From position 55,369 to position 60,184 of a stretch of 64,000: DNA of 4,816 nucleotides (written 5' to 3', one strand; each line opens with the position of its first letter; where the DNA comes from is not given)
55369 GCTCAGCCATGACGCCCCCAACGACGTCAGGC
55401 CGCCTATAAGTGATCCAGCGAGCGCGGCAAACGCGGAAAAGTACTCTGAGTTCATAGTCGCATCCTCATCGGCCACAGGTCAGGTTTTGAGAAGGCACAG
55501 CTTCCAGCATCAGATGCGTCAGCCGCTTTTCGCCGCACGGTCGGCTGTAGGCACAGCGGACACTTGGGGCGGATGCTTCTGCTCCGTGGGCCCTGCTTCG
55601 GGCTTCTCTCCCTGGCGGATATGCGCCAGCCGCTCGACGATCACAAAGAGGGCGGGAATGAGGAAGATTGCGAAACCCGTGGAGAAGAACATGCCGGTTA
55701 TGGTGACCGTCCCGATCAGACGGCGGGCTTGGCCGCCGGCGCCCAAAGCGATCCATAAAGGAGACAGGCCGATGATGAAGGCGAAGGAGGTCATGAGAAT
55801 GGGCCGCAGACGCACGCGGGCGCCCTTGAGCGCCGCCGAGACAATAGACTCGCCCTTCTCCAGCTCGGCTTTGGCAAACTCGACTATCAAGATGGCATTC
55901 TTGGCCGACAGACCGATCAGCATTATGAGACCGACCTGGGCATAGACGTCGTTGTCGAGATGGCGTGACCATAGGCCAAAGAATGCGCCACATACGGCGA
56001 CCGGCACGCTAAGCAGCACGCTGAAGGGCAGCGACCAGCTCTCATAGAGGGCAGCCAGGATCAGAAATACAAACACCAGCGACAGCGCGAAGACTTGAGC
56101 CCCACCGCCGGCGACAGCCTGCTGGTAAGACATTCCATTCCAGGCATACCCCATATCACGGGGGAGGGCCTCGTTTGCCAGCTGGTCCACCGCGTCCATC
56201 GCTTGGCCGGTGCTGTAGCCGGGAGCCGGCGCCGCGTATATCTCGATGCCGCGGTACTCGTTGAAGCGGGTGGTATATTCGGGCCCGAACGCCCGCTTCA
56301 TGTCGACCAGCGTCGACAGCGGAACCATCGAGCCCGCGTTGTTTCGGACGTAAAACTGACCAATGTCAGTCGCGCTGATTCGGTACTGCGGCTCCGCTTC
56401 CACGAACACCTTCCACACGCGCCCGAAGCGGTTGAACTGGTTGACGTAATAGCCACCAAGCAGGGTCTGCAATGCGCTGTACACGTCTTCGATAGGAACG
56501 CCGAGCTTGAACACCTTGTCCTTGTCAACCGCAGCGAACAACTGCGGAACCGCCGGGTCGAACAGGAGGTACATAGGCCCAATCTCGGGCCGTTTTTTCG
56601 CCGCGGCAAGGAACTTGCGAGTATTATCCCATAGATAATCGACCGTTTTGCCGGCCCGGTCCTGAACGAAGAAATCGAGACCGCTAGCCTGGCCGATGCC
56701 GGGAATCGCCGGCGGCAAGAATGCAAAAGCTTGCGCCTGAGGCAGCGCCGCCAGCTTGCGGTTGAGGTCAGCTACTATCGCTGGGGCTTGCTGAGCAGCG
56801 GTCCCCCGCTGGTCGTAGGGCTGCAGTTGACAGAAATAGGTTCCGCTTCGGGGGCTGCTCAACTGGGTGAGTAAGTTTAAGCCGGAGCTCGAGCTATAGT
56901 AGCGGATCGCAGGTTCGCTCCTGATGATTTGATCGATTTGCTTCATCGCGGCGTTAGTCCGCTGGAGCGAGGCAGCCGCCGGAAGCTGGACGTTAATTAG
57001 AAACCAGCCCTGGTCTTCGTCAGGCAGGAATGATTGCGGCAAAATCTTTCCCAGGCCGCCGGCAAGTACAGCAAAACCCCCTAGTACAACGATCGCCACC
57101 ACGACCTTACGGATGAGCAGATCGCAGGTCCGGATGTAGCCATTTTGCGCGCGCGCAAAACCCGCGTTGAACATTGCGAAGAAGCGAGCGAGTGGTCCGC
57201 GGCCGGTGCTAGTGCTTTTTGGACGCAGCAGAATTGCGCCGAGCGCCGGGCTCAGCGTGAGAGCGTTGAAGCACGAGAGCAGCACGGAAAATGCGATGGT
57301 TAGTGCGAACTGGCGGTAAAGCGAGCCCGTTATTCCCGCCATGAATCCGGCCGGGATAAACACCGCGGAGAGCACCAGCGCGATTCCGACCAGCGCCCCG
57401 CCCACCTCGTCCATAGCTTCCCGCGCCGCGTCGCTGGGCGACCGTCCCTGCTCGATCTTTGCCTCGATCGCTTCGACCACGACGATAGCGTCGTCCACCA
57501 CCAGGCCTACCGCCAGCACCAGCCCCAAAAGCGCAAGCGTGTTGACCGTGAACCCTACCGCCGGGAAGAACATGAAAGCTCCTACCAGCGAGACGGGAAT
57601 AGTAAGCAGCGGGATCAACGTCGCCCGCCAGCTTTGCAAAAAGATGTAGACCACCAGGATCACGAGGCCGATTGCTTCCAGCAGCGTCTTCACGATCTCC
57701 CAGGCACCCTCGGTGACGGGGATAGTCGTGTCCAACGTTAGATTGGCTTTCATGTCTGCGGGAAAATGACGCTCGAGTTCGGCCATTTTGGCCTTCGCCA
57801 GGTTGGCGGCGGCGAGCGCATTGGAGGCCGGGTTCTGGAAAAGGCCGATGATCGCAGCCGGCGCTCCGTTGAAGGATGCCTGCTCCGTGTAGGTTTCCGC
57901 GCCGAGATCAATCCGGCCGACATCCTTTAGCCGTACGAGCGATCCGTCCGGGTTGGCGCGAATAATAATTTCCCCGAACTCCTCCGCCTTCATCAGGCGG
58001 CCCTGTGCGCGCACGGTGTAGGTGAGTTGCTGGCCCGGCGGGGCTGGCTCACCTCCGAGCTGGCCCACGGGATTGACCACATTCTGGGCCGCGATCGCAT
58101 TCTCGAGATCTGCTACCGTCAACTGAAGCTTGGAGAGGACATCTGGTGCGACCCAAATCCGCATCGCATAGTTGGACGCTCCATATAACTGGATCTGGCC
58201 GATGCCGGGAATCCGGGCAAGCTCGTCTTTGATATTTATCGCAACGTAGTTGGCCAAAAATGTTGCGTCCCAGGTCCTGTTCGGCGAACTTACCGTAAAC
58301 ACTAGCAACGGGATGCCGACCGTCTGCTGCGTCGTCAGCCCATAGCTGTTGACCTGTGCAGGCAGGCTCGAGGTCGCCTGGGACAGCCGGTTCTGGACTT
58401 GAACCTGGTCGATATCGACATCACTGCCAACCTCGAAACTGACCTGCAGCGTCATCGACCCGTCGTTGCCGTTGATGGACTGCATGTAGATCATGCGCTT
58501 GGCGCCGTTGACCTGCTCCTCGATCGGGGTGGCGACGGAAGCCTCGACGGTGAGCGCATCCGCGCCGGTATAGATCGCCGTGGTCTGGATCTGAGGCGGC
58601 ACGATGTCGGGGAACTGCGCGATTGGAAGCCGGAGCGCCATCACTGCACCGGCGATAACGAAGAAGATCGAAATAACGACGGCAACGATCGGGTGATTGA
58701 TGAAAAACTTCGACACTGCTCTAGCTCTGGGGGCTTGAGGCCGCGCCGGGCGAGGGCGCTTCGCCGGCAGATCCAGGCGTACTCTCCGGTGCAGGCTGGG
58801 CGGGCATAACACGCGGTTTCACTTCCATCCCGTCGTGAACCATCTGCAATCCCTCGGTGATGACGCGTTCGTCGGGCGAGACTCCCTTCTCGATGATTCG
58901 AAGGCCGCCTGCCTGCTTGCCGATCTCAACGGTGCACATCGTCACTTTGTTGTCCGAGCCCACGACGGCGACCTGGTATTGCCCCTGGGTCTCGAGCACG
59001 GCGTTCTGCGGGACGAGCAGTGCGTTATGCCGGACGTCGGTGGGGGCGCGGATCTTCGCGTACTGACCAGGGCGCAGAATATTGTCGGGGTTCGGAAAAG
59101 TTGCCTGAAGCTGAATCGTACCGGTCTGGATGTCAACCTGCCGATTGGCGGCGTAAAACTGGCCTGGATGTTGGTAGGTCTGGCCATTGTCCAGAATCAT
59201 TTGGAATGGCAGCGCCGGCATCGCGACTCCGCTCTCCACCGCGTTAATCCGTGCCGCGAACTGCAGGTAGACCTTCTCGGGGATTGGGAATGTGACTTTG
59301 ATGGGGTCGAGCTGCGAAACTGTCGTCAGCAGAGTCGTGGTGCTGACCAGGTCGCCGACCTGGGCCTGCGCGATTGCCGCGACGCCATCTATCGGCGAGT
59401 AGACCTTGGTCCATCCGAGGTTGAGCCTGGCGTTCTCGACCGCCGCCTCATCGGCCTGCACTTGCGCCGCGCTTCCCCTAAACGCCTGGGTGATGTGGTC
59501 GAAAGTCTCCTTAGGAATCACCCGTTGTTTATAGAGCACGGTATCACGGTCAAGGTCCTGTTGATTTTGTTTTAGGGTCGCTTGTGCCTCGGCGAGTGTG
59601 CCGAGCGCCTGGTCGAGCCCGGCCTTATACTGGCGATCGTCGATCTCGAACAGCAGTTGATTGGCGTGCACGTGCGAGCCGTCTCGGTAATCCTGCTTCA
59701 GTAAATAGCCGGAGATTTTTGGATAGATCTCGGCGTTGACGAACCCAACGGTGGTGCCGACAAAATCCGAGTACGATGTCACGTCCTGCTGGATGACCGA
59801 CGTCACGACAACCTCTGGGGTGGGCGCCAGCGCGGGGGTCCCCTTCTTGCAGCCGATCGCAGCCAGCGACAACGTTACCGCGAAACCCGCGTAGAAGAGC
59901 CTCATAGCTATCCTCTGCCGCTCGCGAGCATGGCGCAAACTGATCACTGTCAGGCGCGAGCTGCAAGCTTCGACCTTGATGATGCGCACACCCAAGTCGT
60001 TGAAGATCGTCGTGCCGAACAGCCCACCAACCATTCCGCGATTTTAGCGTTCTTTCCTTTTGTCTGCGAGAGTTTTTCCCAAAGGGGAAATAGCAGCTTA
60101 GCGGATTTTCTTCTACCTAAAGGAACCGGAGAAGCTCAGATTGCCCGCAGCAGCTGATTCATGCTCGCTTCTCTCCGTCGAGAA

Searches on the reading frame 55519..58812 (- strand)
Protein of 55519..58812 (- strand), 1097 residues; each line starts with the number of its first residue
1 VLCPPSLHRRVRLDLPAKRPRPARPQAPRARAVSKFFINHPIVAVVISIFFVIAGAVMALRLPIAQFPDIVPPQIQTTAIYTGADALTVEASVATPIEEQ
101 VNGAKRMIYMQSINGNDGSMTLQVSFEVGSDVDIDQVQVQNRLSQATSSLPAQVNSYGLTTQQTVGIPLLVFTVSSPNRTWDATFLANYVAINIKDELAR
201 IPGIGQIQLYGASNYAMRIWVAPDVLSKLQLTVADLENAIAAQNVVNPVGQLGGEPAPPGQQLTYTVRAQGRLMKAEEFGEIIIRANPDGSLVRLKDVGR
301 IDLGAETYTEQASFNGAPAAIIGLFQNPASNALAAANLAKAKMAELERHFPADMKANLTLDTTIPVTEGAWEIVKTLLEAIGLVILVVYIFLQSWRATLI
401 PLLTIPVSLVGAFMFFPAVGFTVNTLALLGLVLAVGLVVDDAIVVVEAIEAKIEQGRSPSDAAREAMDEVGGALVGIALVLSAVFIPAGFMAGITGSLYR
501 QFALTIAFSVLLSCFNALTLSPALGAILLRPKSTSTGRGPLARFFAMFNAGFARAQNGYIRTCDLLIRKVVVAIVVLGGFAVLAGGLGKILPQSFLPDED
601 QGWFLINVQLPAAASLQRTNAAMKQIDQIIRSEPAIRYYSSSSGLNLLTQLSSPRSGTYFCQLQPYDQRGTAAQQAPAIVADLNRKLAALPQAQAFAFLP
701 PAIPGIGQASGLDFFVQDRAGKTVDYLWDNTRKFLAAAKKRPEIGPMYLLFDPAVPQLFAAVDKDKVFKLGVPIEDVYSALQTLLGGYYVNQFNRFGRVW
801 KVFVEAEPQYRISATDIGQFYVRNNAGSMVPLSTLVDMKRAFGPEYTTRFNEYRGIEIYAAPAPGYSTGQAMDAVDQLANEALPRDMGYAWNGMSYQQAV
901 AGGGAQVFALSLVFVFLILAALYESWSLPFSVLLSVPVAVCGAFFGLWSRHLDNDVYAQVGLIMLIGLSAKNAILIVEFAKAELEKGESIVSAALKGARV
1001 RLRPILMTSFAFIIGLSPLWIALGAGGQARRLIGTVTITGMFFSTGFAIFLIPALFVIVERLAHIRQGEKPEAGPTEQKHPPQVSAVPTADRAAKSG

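Call 24: search_protein_families(library=pfam, proteins=[window:55519-58812:-], max_evalue=0.001)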
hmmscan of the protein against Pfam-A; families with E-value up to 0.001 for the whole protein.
window:55519-58812:- (1097 aa): 2 families
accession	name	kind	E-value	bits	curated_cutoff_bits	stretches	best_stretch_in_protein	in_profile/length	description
PF00873.25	ACR_tran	-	0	1036.9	28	1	34-1059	2-1020/1021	AcrB/AcrD/AcrF family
PF03176.21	MMPL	-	2.3e-13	50.2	20.5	2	350-528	119-302/333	MMPL family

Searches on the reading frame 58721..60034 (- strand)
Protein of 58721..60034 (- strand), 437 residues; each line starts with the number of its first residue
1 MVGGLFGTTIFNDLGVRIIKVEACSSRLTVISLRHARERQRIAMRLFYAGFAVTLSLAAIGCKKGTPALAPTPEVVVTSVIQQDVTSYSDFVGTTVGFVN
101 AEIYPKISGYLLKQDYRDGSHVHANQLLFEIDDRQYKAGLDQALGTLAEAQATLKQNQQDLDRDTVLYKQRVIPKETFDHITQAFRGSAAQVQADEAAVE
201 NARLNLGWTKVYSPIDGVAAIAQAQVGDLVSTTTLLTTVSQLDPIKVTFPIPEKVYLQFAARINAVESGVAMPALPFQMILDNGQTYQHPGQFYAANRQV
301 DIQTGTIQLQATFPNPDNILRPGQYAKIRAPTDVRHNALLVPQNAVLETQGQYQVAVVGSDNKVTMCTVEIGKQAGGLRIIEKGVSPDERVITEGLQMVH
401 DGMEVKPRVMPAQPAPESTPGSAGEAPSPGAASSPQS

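Call 24: search_protein_families(library=pfam, proteins=[window:58721-60034:-], max_evalue=0.001)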
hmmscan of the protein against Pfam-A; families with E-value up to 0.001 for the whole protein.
window:58721-60034:- (437 aa): 2 families
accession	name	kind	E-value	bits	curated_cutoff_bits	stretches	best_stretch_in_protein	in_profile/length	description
PF16576.10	HlyD_D23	-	8.5e-10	38.7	30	1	203-326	103-214/214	Barrel-sandwich domain of CusB or HlyD membrane-fusion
PF13437.12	HlyD_3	-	1.1e-09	39.4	22.2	1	211-323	2-106/106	HlyD family secretion protein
